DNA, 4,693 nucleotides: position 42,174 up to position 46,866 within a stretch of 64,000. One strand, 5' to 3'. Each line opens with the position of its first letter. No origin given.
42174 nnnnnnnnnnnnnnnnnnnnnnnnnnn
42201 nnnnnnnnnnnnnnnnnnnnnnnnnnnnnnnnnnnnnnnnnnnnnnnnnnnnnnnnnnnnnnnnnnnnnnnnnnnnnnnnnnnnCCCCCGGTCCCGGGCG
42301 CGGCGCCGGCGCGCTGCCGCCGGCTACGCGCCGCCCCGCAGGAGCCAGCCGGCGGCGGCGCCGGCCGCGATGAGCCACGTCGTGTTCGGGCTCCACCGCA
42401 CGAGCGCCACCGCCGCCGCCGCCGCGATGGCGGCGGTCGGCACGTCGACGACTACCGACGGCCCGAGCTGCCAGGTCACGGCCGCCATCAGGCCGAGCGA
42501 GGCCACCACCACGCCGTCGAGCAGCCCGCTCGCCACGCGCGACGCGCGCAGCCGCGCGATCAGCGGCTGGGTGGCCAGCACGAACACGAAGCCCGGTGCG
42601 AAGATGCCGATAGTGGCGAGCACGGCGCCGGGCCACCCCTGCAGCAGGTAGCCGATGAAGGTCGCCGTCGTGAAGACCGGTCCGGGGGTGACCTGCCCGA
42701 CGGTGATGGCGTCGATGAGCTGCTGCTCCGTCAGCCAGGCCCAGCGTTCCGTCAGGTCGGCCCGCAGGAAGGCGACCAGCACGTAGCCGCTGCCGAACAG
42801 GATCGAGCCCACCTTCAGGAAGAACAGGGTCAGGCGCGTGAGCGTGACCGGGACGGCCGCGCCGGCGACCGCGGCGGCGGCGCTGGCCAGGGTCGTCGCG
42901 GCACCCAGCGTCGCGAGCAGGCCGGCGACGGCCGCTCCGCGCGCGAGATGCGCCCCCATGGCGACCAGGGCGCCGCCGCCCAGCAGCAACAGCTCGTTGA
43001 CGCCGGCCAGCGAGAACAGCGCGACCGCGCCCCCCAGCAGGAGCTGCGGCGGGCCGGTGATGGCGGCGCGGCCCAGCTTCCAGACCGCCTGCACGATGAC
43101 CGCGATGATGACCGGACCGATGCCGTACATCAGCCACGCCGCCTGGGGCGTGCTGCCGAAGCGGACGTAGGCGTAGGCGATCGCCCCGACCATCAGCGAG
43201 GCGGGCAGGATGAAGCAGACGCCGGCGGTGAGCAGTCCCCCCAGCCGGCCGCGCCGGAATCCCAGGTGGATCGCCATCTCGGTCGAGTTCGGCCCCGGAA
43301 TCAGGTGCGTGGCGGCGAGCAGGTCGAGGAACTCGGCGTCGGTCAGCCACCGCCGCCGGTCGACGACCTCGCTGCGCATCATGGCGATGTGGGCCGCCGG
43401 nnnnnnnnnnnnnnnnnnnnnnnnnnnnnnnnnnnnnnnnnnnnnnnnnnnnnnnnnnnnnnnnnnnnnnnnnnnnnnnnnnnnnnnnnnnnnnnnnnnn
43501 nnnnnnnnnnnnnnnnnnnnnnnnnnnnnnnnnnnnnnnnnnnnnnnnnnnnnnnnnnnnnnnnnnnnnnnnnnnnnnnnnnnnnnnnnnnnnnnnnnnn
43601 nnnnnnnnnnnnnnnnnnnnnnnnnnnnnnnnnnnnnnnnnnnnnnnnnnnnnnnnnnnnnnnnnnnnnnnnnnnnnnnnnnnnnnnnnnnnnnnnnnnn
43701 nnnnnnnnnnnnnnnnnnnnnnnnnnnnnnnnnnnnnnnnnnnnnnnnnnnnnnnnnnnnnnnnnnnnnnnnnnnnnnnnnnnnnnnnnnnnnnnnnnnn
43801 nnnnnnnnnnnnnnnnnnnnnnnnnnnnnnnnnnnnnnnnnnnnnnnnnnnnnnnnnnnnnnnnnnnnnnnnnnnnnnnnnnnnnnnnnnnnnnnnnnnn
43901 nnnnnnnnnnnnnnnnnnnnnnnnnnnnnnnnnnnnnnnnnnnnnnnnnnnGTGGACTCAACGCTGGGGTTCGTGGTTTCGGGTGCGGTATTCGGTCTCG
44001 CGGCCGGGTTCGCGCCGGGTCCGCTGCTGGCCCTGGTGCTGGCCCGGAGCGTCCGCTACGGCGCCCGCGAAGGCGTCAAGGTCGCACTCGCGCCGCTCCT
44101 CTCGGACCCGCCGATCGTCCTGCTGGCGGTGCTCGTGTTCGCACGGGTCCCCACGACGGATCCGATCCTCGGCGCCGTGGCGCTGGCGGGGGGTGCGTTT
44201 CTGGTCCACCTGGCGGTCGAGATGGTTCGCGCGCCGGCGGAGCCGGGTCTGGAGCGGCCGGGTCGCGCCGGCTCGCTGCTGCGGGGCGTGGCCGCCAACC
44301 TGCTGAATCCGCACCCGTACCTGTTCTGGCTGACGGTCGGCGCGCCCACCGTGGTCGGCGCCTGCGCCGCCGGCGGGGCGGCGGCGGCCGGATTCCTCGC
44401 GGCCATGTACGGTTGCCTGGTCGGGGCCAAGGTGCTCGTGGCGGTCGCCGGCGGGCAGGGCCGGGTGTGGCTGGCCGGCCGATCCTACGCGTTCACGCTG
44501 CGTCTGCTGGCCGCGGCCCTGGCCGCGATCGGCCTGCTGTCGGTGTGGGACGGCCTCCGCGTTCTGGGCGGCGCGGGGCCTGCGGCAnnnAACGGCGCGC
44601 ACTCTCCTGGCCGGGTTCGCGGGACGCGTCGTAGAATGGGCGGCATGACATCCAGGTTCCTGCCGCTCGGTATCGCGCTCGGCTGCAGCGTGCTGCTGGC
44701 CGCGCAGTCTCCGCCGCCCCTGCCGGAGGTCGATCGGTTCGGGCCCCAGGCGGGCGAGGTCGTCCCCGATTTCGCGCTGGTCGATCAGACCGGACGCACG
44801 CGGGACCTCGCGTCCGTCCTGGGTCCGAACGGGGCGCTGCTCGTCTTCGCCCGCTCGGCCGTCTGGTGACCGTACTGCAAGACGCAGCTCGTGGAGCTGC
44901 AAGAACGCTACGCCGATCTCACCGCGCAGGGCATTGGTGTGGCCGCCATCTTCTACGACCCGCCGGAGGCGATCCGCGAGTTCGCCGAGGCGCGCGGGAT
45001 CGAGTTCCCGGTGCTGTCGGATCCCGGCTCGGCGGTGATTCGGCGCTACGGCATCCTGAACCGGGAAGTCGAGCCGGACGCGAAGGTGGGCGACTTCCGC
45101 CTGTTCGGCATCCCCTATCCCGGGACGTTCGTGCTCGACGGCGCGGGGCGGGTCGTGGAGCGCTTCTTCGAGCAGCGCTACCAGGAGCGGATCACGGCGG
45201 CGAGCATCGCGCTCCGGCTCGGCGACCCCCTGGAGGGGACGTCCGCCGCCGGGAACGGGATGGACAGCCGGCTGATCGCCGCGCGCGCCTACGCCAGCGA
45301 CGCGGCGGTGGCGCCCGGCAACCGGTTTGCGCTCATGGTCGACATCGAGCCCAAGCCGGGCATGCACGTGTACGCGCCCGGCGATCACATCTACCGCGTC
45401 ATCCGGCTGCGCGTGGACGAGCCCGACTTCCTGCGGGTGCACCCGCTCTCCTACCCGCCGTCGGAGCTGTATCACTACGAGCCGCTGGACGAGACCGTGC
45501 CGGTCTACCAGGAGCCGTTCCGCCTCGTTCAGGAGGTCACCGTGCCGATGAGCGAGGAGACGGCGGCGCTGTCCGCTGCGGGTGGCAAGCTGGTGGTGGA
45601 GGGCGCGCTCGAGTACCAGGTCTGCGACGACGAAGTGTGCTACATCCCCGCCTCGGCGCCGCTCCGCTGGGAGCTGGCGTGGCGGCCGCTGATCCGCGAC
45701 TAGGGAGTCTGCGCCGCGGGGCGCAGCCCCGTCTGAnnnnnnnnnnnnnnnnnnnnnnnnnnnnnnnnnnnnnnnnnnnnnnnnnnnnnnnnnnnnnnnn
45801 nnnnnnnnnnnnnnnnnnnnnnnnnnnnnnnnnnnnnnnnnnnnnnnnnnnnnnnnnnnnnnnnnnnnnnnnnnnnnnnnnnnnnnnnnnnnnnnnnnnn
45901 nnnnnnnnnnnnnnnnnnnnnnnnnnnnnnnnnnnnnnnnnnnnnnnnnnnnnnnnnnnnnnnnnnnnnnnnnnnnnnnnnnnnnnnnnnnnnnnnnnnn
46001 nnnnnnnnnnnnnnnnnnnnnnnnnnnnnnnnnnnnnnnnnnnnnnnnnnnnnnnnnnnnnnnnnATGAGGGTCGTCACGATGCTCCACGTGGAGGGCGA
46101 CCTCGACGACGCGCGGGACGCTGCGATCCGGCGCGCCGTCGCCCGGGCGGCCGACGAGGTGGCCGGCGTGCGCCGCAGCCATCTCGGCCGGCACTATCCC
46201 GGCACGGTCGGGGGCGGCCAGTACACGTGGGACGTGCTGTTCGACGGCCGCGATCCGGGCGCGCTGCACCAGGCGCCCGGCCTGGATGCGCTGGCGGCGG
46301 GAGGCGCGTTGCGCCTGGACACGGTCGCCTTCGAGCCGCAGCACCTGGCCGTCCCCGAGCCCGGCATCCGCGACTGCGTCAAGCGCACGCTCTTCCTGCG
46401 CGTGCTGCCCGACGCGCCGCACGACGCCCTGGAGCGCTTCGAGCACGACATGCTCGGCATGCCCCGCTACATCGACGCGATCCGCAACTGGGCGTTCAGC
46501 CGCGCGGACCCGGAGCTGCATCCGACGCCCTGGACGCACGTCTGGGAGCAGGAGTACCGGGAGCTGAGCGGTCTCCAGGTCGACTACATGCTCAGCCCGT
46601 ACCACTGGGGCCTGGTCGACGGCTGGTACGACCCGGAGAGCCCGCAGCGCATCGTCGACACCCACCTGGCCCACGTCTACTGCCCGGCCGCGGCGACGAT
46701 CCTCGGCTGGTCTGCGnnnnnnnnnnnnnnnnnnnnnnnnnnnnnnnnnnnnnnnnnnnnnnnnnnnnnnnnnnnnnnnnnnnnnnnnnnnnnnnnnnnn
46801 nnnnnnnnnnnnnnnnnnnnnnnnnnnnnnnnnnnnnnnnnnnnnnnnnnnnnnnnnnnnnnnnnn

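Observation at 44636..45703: Candidate selenoprotein: exported redoxin with U-x-x-C in place of C-x-x-C, fused to a DsbD-N-like domain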

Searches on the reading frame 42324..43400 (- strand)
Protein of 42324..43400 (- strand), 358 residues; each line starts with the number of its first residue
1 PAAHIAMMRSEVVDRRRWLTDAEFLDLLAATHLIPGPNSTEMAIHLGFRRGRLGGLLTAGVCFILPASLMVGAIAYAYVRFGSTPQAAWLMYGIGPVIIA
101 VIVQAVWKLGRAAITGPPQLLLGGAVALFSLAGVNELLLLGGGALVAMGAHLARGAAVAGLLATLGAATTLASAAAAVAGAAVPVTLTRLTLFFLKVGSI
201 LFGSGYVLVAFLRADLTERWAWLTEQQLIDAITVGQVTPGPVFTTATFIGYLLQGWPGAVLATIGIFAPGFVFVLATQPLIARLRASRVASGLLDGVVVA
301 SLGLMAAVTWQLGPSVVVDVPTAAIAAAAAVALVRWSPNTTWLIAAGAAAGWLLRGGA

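Call 22: search_protein_families(library=pfam, proteins=[window:42324-43400:-], max_evalue=0.001)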
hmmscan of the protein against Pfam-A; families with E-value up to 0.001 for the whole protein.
window:42324-43400:- (358 aa): 1 family
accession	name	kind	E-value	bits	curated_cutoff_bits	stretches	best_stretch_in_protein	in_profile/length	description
PF02417.20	Chromate_transp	-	1.9e-70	236.6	28.6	2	189-352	2-166/166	Chromate transporter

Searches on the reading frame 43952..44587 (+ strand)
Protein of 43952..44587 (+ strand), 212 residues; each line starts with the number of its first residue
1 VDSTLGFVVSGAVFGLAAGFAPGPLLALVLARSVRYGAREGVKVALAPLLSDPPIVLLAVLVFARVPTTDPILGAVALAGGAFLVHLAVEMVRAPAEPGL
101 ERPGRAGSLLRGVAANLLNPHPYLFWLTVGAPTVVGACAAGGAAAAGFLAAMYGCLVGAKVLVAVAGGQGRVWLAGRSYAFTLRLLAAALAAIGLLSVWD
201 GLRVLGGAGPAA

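Call 22: search_protein_families(library=pfam, proteins=[window:43952-44587:+], max_evalue=0.001)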
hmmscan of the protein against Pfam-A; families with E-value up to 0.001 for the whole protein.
window:43952-44587:+ (212 aa): 1 family
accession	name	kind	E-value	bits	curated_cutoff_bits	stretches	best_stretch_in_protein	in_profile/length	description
PF01810.24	LysE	-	4e-16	59.5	25.6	1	20-195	5-187/193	LysE type translocator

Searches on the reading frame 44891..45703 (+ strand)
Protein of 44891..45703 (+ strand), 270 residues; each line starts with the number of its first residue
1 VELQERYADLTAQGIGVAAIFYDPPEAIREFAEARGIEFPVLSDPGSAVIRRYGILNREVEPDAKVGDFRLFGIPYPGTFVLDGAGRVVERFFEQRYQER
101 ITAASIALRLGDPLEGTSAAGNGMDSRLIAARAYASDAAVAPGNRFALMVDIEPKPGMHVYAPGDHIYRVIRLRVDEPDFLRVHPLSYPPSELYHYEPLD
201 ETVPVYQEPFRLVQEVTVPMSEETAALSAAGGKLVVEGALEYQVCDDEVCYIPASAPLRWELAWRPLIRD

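Call 31: find_related_loci(query=A2, collection=metagenome_contigs, flank=3000)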
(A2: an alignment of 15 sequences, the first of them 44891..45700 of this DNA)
Query A2 (270 aa) in metagenome_contigs; peptide patterns used: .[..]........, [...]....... (x = any residue, [..] = any of these).
600 stretches matched a pattern (row limit reached: there are more); 576 encode a relative of the query (tblastn E <= 1e-3); the best 80 are kept; 80 distinct loci.
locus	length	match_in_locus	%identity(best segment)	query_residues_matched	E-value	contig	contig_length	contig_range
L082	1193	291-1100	78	1-270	1e-157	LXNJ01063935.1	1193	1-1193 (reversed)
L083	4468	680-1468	60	1-268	2e-111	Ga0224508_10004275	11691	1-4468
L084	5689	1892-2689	58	1-270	1e-108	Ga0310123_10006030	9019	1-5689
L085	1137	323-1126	59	1-270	2e-117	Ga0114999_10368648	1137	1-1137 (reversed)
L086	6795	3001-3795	58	1-269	5e-106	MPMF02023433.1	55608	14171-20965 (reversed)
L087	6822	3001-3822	58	1-268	8e-106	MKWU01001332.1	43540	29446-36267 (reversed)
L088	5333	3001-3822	58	1-268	8e-106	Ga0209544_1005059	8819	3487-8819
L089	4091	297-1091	58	1-269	5e-106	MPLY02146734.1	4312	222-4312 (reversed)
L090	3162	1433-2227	57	1-269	5e-106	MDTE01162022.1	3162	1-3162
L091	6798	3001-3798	57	1-270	1e-103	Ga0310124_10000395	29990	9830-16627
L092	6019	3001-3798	57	1-270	1e-103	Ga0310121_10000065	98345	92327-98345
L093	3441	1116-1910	56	1-269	5e-105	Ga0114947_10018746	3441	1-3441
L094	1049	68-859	59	1-270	3e-113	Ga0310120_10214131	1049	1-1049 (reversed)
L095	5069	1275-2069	56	1-269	2e-103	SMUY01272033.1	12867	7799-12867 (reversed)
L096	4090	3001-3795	57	1-269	2e-102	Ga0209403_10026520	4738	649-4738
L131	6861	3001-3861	46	1-270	4e-78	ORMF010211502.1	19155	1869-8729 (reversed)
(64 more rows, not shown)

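Call 41: find_homologous_proteins(query=L131:3904-4863:-, max_evalue=1e-30)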
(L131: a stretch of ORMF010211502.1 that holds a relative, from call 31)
Query L131:3904-4863:- (320 aa): 8000 proteins with E <= 1e-30 among 8000 candidates; the best 120 are listed.
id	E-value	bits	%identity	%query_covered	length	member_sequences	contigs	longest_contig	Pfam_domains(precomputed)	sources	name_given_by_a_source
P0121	3.1e-190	649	94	100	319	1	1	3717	PF00586.30,PF02769.28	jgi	jgi:selenide,water dikinase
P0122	7.7e-190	648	95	100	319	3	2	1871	PF00586.30,PF02769.28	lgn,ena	-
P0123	9.3e-189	644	94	100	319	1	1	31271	PF00586.30,PF02769.28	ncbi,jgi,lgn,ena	jgi:selenide,water dikinase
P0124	9.8e-188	641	94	100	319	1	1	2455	PF00586.30,PF02769.28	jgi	jgi:selenide,water dikinase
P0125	2.9e-187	639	93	99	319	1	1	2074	PF00586.30,PF02769.28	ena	-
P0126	4.1e-187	639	92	99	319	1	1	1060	PF00586.30,PF02769.28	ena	-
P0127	5.9e-187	638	92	100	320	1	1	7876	PF00586.30,PF02769.28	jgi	jgi:selenide,water dikinase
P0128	8.0e-186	635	92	100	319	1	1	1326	PF00586.30,PF02769.28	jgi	-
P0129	1.3e-181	621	90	100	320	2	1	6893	PF00586.30,PF02769.28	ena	-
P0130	1.2e-180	618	89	100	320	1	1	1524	PF00586.30,PF02769.28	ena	-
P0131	3.7e-180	616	88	100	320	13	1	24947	PF00586.30,PF02769.28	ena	-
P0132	2.0e-179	614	88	100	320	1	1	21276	PF00586.30,PF02769.28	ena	-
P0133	1.8e-178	610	88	100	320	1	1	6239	PF00586.30,PF02769.28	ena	-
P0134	8.2e-178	608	87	100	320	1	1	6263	PF00586.30,PF02769.28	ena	-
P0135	4.3e-175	599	86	100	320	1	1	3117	PF00586.30,PF02769.28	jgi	jgi:selenide,water dikinase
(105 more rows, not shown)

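Call 82: list_cluster_members(proteins=[window:44891-45700:+, window:44636-44866:+])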
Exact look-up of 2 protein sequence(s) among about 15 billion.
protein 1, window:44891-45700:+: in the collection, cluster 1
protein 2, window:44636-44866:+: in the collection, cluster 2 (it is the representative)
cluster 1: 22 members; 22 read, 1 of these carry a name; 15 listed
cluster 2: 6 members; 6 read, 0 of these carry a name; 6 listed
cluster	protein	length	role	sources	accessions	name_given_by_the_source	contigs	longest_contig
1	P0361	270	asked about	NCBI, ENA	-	-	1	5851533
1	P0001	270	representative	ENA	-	-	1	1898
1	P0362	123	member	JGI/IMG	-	hypothetical protein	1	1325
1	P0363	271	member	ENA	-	-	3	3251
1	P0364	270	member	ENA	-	-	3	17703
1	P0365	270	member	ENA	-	-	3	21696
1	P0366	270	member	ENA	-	-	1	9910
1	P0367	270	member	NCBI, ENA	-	-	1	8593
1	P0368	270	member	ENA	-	-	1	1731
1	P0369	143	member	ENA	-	-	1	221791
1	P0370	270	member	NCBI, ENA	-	-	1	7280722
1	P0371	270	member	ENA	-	-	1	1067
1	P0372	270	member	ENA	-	-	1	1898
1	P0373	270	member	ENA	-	-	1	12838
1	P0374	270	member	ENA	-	-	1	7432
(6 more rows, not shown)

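Call 83: find_encoding_contigs(protein=window:44891-45703:+, flank=1500, max_places=2)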
Protein window:44891-45703:+ (270 aa): no gene with exactly this product is on record in the collection.

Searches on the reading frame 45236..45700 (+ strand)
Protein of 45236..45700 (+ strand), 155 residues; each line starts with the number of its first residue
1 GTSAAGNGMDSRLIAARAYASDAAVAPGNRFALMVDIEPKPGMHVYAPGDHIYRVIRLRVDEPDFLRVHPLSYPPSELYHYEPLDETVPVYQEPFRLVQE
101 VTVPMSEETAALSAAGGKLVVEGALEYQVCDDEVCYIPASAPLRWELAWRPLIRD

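Call 69: predict_structure(alignment_id=A4)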
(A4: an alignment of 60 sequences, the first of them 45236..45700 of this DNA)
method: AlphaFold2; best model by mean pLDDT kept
length: 155 residues; sequences in the alignment: 60
mean_pLDDT: 93.2   pTM: 0.86
mean pLDDT of the five models: 93.2, 93.1, 92.9, 91.5, 91.3
residues with pLDDT >= 90: 137; 70-90: 11; 50-70: 4; < 50: 3
segments of 3 or more residues with pLDDT < 50: 1-3
pLDDT, mean of each block of 10 residues (from residue 1): 62 96 97 98 96 95 97 96 92 98 97 95 97 94 96 76
secondary structure, 60 per line:
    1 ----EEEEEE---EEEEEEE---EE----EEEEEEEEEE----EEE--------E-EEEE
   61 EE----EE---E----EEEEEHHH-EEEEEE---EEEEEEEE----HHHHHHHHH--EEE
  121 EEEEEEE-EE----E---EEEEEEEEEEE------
elements in order: E5-10 E14-20 E30-39 E44-46 E57-62 E77-81 E86-91 E95-102 H107-115 E118-127 E139-149

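Call 71: fold_search(model_id=the predicted structure, library=pdb)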
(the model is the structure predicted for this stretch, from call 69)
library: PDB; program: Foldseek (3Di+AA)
matches with E <= 10: 995; with E <= 0.001: 1
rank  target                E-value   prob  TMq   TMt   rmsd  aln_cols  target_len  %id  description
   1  6c29_A                1.7e-04  1.00  0.56  0.37   4.2       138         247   15  Crystal structure of the N-terminal periplasmic domain of ScsB from Proteus mirabilis (released 2018-03-07)
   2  8k2m                  2.1e-03  0.99  0.38  0.13  11.1       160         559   11  Crystal structure of Group 4 Monosaccharide-releasing beta-N-acetylgalactosaminidase NgaP2 from Paenibacillus sp. TS12 i (released 2024-04-24)
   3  8k2h_A                3.0e-03  0.99  0.35  0.12   7.9       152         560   13  Crystal structure of Group 2Oligosaccharide/Monosaccharide-releasing beta-N-acetylhexosaminidase NgaAt from Arabidopsi (released 2024-04-24)
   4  8p4l_A                3.2e-03  0.99  0.36  0.12  11.7       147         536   12  Beta-N-acetylgalactosaminidase from Niabella aurantiaca (released 2024-01-17)
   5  3qbt_F                3.7e-03  0.99  0.33  0.36  10.0       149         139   13  Crystal structure of OCRL1 540-678 in complex with Rab8a:GppNHp (released 2011-03-23)
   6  8k2l                  4.4e-03  0.99  0.38  0.13  10.9       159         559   11  Crystal structure of Group 4 Monosaccharide-releasing beta-N-acetylgalactosaminidase NgaP2 from Paenibacillus sp. TS12,  (released 2024-04-24)
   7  2ber                  4.8e-03  1.00  0.41  0.13   8.0       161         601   13  Y370G Active Site Mutant of the Sialidase from Micromonospora viridifaciens in complex with beta-Neu5Ac (sialic acid). (released 2005-04-04)
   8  2bzd_C                4.8e-03  1.00  0.40  0.12   8.4       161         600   12  Galactose recognition by the carbohydrate-binding module of a bacterial sialidase. (released 2005-08-19)
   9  5fqh_A                5.4e-03  0.99  0.39  0.13   9.5       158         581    9  The details of glycolipid glycan hydrolysis by the structural analysis of a family 123 glycoside hydrolase from Clostr (released 2016-03-30)
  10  1wcq_C                6.6e-03  1.00  0.45  0.13   4.9       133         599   16  Mutagenesis of the Nucleophilic Tyrosine in a Bacterial Sialidase to Phenylalanine. (released 2005-10-12)
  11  5fqg_A                6.6e-03  0.99  0.41  0.13   9.4       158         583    9  The details of glycolipid glycan hydrolysis by the structural analysis of a family 123 glycoside hydrolase from Clostr (released 2016-03-30)
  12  8k2i_B                7.3e-03  0.97  0.35  0.12   8.1       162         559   14  Crystal structure of Group 2 Oligosaccharide/Monosaccharide-releasing beta-N-acetylhexosaminidase NgaAt from Arabidops (released 2024-04-24)
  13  5fqf_A                8.1e-03  0.99  0.39  0.13   9.5       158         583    8  The details of glycolipid glycan hydrolysis by the structural analysis of a family 123 glycoside hydrolase from Clostr (released 2016-03-30)
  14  8xfg_A                8.1e-03  0.99  0.37  0.10   9.3       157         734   10  Cryo-EM structure of integrin ITGAV, ITGB3 and CYCLO (RGDFK) complex, conformation 1 (released 2024-12-18)
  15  8k2n_A                8.1e-03  0.63  0.24  0.10  12.8       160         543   10  Crystal structure of Group 4 Monosaccharide-releasing beta-N-acetylgalactosaminidase NgaLy from Lacticaseibacillus yic (released 2024-04-24)
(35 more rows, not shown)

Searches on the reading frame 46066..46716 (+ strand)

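Call 22: search_protein_families(library=pfam, proteins=[window:46066-46716:+], max_evalue=0.001)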
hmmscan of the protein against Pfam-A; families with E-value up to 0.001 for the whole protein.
window:46066-46716:+ (217 aa): 1 family
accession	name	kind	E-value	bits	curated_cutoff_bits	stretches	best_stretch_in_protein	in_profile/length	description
PF07876.18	Dabb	-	2.5e-06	28.5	25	1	105-191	1-85/96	Stress responsive A/B Barrel Domain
